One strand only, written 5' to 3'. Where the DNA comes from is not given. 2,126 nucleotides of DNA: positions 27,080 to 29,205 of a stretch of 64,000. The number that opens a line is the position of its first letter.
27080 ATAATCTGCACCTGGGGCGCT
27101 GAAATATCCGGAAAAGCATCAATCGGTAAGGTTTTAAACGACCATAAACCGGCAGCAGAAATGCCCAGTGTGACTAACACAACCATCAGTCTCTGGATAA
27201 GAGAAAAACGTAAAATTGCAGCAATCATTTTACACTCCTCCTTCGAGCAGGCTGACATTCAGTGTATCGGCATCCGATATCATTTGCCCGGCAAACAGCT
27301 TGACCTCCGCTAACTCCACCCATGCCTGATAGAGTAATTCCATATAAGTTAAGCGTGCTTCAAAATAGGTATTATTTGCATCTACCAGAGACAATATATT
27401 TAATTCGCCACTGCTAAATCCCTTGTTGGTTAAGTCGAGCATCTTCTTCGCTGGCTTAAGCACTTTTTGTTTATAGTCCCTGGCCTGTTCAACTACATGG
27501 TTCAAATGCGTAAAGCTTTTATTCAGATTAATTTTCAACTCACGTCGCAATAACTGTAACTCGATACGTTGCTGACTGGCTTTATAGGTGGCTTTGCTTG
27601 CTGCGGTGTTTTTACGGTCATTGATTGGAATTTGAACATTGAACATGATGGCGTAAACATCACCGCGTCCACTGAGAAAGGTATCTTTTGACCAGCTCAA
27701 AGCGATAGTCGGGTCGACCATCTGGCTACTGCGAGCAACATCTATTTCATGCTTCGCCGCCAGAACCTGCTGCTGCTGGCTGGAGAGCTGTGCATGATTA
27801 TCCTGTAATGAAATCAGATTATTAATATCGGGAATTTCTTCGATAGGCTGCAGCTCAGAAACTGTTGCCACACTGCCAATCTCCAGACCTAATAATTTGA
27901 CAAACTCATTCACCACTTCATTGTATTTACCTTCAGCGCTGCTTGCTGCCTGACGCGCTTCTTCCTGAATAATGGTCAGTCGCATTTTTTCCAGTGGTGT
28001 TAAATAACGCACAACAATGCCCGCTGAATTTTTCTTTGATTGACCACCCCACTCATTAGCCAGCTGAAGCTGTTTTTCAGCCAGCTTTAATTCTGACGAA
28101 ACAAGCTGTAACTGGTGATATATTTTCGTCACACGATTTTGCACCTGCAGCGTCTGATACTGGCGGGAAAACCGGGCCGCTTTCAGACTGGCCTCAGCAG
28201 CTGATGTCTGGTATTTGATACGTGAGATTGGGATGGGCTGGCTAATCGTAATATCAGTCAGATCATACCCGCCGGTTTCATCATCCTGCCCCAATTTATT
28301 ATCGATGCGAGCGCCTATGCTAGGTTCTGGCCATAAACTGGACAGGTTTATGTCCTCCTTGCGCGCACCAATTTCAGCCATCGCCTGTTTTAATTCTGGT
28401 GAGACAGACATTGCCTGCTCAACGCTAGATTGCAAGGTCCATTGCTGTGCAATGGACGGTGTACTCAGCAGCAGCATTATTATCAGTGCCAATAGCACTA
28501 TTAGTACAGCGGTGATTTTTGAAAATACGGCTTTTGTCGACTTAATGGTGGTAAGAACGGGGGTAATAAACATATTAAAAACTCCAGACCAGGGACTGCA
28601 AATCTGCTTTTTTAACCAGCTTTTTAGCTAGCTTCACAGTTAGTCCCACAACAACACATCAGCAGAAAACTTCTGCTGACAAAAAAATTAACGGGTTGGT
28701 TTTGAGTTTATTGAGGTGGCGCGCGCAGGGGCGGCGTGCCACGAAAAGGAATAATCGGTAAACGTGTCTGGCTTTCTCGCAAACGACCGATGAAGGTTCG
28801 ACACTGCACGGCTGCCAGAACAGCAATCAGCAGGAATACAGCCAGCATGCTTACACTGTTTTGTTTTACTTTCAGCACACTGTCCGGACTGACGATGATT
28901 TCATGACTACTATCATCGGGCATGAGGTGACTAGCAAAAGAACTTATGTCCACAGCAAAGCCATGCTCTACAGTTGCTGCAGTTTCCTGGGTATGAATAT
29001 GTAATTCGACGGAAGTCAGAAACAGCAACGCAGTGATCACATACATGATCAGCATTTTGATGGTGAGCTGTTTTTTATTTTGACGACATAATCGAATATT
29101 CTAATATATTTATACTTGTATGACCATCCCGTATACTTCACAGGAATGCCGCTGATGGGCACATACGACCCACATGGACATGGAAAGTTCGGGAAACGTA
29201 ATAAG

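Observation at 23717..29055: Heavy-metal RND pump operon with outer-membrane factor and permease but no periplasmic adaptor gene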

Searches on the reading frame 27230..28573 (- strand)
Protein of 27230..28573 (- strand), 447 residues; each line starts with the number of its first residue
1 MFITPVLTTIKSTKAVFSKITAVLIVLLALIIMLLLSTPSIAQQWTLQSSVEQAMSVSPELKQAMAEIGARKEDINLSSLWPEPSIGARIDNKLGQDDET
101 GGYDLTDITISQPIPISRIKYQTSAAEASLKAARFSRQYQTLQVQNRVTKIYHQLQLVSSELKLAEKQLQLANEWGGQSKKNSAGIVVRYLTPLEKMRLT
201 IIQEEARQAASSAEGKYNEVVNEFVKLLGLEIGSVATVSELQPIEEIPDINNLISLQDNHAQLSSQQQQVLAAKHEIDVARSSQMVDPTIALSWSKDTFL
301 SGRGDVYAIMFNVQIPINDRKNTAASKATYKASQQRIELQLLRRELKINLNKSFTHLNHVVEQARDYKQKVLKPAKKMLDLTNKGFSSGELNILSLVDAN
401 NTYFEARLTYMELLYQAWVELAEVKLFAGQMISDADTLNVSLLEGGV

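Call 3: search_protein_families(library=pfam, proteins=[window:27230-28573:-], max_evalue=0.01)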
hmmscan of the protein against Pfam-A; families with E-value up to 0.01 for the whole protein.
window:27230-28573:- (447 aa): 1 family
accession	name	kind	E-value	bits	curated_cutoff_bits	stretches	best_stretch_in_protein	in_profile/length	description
PF02321.23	OEP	-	3e-30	105.9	22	2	257-426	9-184/187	Outer membrane efflux protein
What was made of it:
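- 27230..28573 (-): Outer-membrane factor (TolC/CusC family), 447 aa. It has a Sec signal peptide (...STPSIA/QQ), and I saw no lipobox cysteine. Pfam OEP in two stretches (call 3).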

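Call 32: search_protein_families(library=ncbifam, proteins=[window:27230-28573:-], max_evalue=0.01)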
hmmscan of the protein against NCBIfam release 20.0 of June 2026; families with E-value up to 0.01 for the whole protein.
window:27230-28573:- (447 aa): 3 families
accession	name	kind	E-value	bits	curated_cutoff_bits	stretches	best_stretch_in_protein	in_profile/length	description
TIGR01844.1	type_I_sec_TolC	subfamily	9e-24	84.2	225.15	1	44-435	2-404/414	TolC family outer membrane protein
NF045679.1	DiMtlExpIhpA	equivalog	2e-11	43.2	650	1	18-429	4-413/424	divalent metal ion exporter subunit IhpA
TIGR01845.1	outer_NodT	subfamily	8.8e-07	28.1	210.05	1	47-415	59-444/460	efflux transporter outer membrane subunit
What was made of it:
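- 27230..28573 (-): TIGR01844 weak hit (call 32).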

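Call 34: search_dna_similar(query=window:27233-28573:-, collection=plasmids, mode=protein, max_rows=25, max_evalue=1e-20)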
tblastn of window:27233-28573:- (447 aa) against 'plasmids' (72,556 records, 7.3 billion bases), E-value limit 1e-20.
No match.
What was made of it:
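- Tried and rejected: None (call 34).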

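Call 48: find_homologous_proteins(query=window:27233-28573:-, max_evalue=1e-20)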
Query window:27233-28573:- (447 aa): 278 proteins with E <= 1e-20 among 8000 candidates; the best 120 are listed.
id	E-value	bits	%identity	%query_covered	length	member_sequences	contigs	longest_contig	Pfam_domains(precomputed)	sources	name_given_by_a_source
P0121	7.9e-266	900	96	100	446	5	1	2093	PF02321.24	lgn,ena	-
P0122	1.4e-205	701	77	94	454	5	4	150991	PF02321.24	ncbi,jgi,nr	ncbi:TolC family protein [Cardiobacterium sp. AH-315-I02]|nr:TolC family protein [Cardiobacterium sp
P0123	1.1e-201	688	74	97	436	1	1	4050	PF02321.24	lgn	-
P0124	2.6e-200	684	75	97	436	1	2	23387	PF02321.24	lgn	-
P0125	4.6e-200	683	74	97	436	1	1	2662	PF02321.24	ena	-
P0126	6.3e-200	683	73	100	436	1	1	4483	PF02321.24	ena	-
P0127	7.3e-200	682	72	100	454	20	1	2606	PF02321.24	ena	-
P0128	9.9e-200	682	75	97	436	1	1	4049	PF02321.24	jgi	jgi:cobalt-zinc-cadmium efflux system outer membrane protein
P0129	1.1e-199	682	72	100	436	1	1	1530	PF02321.24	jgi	-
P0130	1.3e-199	682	74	97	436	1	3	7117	PF02321.24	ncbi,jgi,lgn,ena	-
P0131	1.6e-199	681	74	97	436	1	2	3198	PF02321.24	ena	-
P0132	1.8e-199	681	74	97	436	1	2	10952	PF02321.24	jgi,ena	-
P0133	1.9e-199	681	74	97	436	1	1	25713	PF02321.24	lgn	-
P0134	2.1e-199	681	72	100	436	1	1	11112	PF02321.24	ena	-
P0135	2.5e-199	681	74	97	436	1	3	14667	PF02321.24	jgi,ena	-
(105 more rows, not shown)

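Call 57: predict_structure(alignment_id=A1)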
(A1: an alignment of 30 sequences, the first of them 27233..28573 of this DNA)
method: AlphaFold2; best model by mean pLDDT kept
length: 447 residues; sequences in the alignment: 30
mean_pLDDT: 69.9   pTM: 0.62
mean pLDDT of the five models: 69.9, 68.7, 67.8, 64.9, 57.5
residues with pLDDT >= 90: 57; 70-90: 181; 50-70: 134; < 50: 75
segments of 3 or more residues with pLDDT < 50: 1-4, 6-11, 13-17, 37-42, 85-87, 91-108, 182-187, 435-447
pLDDT, mean of each block of 10 residues (from residue 1): 42 50 66 51 65 79 76 62 49 44 45 53 67 77 87 90 89 71 47 77 86 89 83 67 85 83 68 64 52 52 50 53 63 77 86 93 94 93 81 81 92 93 86 44 31
secondary structure, 60 per line:
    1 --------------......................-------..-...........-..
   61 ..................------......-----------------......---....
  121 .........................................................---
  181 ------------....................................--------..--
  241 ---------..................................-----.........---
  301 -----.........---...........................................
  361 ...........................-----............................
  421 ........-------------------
elements in order: H15-36 H47-57 H59-78 E85-90 E108-113 H117-177 H193-228 H250-283 E289-297 E306-314 H318-387 H393-428

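Call 59: fold_search(model_id=the predicted structure, library=pdb)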
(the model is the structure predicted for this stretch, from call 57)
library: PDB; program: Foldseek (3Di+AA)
matches with E <= 10: 585; with E <= 0.001: 44
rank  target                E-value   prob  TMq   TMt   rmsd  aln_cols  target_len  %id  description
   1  9a2x_MODEL_1_A        1.0e-12  1.00  0.62  0.57  14.4       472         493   16  Model of E. coli TolC by in-cell photo-crosslinking MS and deep learning (released 2023-02-24)
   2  7akz_A                3.0e-12  1.00  0.60  0.59   9.5       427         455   14  Deciphering the role of the channel constrictions in the opening mechanism of MexAB-OprM efflux pump from Pseudomonas  (released 2022-04-13)
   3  7ng9_A                3.0e-12  1.00  0.57  0.60   9.2       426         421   16  Trimeric efflux pump Klebsiella TolC (released 2021-06-30)
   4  1wp1_A                4.0e-12  1.00  0.59  0.58   9.5       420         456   15  Crystal structure of the drug-discharge outer membrane protein, OprM (released 2004-11-02)
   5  5azs_C                5.3e-12  1.00  0.58  0.58   9.6       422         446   16  Crystal structure of a membrane protein from Pseudomonas aeruginosa (released 2016-06-08)
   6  3d5k_A                6.0e-12  1.00  0.61  0.60   9.4       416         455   15  Crystal structure of the OprM channel in a non-symmetrical space group (released 2009-06-02)
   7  3pik                  7.2e-12  1.00  0.60  0.62   9.3       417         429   15  Outer membrane protein CusC (released 2011-02-02)
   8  9rmm_A                7.9e-12  1.00  0.59  0.60   9.7       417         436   16  Crystal structure of outer membrane SilC (released 2025-07-23)
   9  5azo                  9.9e-12  1.00  0.59  0.59   9.3       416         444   14  Crystal structure of a membrane protein from Pseudomonas aeruginosa (released 2016-06-08)
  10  9j3d_A                1.1e-11  1.00  0.61  0.67   8.9       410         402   16  Cryo-EM structure of TMexCD1-TOprJ1 (released 2025-08-13)
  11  6zre_B                1.1e-11  1.00  0.60  0.59   9.6       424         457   15  Deciphering the role of the channel constrictions in the opening mechanism of MexAB-OprM efflux pump from Pseudomonas  (released 2021-07-28)
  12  5azp_B                1.2e-11  1.00  0.58  0.58   9.3       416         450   14  Crystal structure of a membrane protein from Pseudomonas aeruginosa (released 2016-06-08)
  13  9rmm_B                1.4e-11  1.00  0.59  0.61   9.6       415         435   15  Crystal structure of outer membrane SilC (released 2025-07-23)
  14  5azs_A                1.4e-11  1.00  0.58  0.60   9.5       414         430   15  Crystal structure of a membrane protein from Pseudomonas aeruginosa (released 2016-06-08)
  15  7ng8_A                1.5e-11  1.00  0.58  0.61   9.1       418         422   16  Trimeric efflux pump Klebsiella TolC in complex with KlebC (released 2021-06-30)
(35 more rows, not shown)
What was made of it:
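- On Tripartite RND efflux system (OMF + MFP + RND): Calls 3, 32, 57, 59.
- On Outer-membrane factor (TolC family, Pfam OEP): Foldseek gives probability 1.0 to TolC, OprM, CusC and SilC (call 59).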

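Call 86: search_protein_representatives(protein=window:27233-28573:-)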
Query: 447 residues. Proteins with E-value up to 0.001 (for the whole library): 2633; up to 1e-10: 325; up to 1e-30: 77. The best 150 are listed.
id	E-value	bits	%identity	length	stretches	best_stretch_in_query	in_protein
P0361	4.5e-143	493.8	76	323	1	39-347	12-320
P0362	3.3e-142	490.9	54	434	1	21-439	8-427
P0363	1.5e-119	416.3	49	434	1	30-436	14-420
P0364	9.5e-109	380.7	45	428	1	28-434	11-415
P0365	1.5e-98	347.2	41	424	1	27-445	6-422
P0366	4.1e-86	306.2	38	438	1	27-447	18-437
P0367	1.8e-83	297.5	39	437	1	25-436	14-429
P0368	5.2e-82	292.7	36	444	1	42-431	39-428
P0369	1.0e-78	281.9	39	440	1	31-434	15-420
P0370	4.5e-78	279.8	37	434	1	26-435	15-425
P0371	5.0e-78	279.6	37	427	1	20-431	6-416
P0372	2.6e-76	273.9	37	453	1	42-438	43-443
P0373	3.5e-76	273.5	35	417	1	24-435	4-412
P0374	1.2e-75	271.8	36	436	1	26-432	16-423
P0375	1.3e-74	268.3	36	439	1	43-437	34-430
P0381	7.1e-68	246.2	35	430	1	39-438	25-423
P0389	1.9e-60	221.7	30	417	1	27-435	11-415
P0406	4.8e-49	184.2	30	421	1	33-439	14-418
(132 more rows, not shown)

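Call 88: find_encoding_contigs(protein=P0365, flank=6000, max_places=1)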
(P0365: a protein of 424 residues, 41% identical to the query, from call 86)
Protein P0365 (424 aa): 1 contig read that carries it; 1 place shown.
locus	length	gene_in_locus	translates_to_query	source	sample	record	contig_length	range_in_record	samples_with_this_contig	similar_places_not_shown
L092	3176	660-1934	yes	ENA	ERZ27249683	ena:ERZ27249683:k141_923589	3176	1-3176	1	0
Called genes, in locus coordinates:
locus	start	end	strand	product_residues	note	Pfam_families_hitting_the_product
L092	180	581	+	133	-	-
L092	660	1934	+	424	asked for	PF02321:OEP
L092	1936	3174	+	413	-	?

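Call 89: find_encoding_contigs(protein=P0389, flank=6000, max_places=1)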
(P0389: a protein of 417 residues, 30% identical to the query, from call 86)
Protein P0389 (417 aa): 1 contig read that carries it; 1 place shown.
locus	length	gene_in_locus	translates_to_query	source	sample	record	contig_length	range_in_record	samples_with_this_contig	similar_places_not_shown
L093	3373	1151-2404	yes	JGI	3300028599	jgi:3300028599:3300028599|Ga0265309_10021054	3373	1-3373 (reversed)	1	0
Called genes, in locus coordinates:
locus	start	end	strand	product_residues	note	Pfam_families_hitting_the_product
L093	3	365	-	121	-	?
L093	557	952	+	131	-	-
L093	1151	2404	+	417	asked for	PF02321:OEP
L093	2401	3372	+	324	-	?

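Call 92: find_encoding_contigs(protein=P0381, flank=6000, max_places=1)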
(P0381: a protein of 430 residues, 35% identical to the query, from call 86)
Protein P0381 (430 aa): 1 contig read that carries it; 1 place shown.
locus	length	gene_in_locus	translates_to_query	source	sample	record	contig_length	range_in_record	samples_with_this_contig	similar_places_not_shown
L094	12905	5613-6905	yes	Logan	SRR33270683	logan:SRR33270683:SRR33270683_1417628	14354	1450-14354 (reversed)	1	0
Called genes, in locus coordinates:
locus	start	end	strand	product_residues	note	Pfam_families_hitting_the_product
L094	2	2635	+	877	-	?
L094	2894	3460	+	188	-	-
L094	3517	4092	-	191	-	PF00300:His_Phos_1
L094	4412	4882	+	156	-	PF00210:Ferritin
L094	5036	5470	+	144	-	-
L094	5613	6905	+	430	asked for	PF02321:OEP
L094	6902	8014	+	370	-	PF25967:RND-MFP_C (faint), PF25919:BSH_CusB, PF25973:BSH_CzcB, PF25944:Beta-barrel_RND, PF25954:Beta-barrel_RND_2, PF25975:CzcB_C, PF25989:YknX_C (weak)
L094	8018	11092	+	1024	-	PF00873:ACR_tran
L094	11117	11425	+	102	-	PF11582:DUF3240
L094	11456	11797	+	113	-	-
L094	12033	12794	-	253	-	PF00194:Carb_anhydrase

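Call 93: find_encoding_contigs(protein=P0406, flank=6000, max_places=1)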
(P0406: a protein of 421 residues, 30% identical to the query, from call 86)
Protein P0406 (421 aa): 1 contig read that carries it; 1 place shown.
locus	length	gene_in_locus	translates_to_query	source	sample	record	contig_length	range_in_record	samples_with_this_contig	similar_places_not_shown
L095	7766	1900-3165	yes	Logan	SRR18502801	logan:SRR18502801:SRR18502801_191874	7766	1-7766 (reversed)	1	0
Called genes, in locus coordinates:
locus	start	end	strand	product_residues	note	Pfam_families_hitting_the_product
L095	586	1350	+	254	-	PF01545:Cation_efflux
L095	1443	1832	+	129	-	-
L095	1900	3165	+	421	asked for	PF02321:OEP (faint)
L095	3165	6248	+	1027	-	PF00873:ACR_tran, PF03176:MMPL (faint)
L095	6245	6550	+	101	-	PF00543:P-II (weak), PF11582:DUF3240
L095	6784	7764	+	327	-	?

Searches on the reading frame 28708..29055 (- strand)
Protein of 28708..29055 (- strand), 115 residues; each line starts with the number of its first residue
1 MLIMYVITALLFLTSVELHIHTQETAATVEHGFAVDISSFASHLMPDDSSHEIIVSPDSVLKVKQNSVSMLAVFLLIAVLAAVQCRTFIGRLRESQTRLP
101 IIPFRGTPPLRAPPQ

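Call 3: search_protein_families(library=pfam, proteins=[window:28708-29055:-], max_evalue=0.01)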
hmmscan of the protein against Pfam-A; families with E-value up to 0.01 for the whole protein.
window:28708-29055:- (115 aa): 0 families

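Call 32: search_protein_families(library=ncbifam, proteins=[window:28708-29055:-], max_evalue=0.01)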
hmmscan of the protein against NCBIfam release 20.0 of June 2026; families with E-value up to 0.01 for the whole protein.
window:28708-29055:- (115 aa): 0 families
